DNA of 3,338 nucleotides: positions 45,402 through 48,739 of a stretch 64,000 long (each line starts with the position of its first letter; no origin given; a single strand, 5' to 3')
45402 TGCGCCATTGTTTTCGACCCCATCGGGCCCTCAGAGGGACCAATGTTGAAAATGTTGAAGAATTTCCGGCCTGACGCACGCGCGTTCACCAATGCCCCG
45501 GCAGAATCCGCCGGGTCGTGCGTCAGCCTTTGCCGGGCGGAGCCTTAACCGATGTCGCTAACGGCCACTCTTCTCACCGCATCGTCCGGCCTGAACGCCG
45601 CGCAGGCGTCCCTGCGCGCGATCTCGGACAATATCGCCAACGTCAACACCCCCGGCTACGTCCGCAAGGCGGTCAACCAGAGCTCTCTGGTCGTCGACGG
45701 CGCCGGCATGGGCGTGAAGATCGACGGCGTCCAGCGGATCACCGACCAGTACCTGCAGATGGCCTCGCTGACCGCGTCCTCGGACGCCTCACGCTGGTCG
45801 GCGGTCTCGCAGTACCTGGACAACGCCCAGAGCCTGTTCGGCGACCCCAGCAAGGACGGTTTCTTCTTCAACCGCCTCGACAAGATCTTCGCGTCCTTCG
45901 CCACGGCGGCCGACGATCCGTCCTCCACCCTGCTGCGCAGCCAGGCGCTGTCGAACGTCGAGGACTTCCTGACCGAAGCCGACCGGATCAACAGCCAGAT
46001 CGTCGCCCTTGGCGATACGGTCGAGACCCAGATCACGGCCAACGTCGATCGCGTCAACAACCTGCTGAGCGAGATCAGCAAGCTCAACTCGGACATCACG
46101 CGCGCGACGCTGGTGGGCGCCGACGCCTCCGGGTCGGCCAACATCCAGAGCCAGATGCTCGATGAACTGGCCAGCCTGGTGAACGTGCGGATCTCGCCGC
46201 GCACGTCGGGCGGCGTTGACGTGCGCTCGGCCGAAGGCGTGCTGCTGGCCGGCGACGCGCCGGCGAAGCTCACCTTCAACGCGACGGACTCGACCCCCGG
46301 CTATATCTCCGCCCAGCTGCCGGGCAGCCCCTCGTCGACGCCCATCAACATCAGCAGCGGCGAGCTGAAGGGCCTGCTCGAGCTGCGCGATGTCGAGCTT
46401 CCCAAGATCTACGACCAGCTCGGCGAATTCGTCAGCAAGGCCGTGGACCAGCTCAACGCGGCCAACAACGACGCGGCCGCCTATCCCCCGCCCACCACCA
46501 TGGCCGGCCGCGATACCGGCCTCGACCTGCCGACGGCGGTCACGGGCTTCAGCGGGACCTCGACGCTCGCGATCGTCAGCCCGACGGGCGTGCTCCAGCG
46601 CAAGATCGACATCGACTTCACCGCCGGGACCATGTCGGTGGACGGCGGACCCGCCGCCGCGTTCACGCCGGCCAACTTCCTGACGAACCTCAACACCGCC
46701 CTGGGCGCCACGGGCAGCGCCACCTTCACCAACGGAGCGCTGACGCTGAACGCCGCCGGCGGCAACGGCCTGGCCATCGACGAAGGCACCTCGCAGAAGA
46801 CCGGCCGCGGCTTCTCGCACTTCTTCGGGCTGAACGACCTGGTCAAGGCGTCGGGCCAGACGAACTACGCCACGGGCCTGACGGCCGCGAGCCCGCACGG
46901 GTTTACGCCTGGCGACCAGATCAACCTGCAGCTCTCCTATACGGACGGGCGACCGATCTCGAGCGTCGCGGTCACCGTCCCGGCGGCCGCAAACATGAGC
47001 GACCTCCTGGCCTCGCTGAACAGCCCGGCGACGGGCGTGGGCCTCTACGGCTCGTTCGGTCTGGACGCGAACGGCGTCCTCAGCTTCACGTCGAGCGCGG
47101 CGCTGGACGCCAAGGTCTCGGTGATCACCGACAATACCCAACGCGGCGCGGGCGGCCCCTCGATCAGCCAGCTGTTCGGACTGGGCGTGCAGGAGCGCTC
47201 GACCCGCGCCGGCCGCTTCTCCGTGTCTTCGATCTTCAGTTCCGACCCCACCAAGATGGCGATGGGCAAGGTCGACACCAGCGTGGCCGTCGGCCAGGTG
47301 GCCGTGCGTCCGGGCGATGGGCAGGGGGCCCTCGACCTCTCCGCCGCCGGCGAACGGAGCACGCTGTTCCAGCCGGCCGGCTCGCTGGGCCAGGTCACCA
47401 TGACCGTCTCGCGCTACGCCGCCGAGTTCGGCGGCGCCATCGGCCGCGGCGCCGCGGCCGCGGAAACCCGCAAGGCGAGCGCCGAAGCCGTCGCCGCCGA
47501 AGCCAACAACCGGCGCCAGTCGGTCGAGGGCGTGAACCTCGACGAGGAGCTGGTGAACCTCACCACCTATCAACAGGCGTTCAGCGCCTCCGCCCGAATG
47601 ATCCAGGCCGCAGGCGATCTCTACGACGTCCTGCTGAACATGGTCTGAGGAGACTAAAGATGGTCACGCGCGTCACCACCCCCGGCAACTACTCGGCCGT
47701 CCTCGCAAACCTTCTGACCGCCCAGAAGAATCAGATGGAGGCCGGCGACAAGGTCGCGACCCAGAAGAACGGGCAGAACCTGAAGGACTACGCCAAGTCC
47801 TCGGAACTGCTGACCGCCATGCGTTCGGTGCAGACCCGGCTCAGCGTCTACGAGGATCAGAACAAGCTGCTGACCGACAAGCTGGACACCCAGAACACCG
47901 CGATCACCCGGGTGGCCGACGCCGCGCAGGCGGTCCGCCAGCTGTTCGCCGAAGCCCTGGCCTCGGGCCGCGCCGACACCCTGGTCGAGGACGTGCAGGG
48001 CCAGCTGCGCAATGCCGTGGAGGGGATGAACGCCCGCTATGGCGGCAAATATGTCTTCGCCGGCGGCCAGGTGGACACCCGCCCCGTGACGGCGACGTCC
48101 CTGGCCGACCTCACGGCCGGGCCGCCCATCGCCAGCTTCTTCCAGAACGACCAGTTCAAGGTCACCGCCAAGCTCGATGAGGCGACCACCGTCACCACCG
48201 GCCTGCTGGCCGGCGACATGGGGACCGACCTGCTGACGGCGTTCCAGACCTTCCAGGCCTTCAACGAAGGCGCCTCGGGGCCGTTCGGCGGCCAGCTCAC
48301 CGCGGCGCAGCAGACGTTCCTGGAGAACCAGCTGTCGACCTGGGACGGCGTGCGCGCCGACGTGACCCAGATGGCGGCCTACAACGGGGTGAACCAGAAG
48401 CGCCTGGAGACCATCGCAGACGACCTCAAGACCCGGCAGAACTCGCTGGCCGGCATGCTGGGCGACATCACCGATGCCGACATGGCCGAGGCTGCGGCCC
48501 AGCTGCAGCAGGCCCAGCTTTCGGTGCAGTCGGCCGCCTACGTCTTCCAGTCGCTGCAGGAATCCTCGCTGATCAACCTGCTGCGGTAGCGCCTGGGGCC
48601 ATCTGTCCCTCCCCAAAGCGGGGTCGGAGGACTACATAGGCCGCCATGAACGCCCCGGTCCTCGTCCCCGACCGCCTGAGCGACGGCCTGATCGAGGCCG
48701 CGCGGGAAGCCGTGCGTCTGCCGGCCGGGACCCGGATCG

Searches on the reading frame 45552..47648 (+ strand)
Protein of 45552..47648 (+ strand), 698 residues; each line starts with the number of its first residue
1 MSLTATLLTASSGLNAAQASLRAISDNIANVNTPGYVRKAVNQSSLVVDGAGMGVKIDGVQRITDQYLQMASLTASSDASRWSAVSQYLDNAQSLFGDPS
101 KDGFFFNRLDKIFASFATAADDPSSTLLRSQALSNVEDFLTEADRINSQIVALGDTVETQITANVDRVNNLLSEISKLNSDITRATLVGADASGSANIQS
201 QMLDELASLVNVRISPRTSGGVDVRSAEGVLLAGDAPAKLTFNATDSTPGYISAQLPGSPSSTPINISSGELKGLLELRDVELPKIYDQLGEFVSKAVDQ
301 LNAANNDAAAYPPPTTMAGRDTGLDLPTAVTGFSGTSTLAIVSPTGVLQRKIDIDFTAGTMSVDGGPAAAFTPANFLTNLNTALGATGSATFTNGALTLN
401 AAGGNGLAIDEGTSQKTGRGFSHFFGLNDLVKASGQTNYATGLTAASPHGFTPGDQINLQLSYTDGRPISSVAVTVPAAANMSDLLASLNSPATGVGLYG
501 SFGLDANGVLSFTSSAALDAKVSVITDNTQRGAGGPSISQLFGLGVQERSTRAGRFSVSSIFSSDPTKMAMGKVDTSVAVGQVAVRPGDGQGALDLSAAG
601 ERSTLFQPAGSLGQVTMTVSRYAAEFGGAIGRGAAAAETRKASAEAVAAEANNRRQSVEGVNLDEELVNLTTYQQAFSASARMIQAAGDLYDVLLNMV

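Call 55: search_protein_families(library=pfam, proteins=[window:45552-47648:+], max_evalue=0.00001)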
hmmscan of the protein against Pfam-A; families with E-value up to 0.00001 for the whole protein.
window:45552-47648:+ (698 aa): 3 families
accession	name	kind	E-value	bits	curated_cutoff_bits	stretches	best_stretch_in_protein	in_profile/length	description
PF22638.1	FlgK_D1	-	6.1e-35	121.3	28.6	1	91-307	3-220/233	Flagellar hook-associated protein FlgK helical domain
PF06429.18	Flg_bbr_C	-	1.9e-10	40.6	23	1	660-697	9-46/46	Flagellar basal body rod FlgEFG protein C-terminal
PF00460.25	Flg_bb_rod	-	3.1e-09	37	20.7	1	7-36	1-30/31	Flagella basal body rod protein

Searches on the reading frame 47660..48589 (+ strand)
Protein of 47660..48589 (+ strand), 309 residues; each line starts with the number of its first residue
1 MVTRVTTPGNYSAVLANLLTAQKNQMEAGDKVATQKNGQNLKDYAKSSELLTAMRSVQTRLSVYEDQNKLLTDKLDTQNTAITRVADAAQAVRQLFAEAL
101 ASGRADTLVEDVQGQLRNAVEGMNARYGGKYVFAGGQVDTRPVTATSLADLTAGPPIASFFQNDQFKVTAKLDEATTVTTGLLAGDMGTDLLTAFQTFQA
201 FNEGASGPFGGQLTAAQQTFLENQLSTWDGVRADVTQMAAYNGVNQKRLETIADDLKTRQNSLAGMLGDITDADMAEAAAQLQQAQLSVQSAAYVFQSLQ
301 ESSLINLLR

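Call 55: search_protein_families(library=pfam, proteins=[window:47660-48589:+], max_evalue=0.00001)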
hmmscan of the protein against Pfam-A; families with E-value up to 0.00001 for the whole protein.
window:47660-48589:+ (309 aa): 2 families
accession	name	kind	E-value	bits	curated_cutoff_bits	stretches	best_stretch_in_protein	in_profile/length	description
PF00700.27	Flagellin_C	-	4.7e-09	36.9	23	1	229-308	5-86/86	Bacterial flagellin C-terminal helical region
PF00669.25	Flagellin_N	-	4.2e-07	30.5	26.6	1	10-136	6-137/139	Bacterial flagellin N-terminal helical region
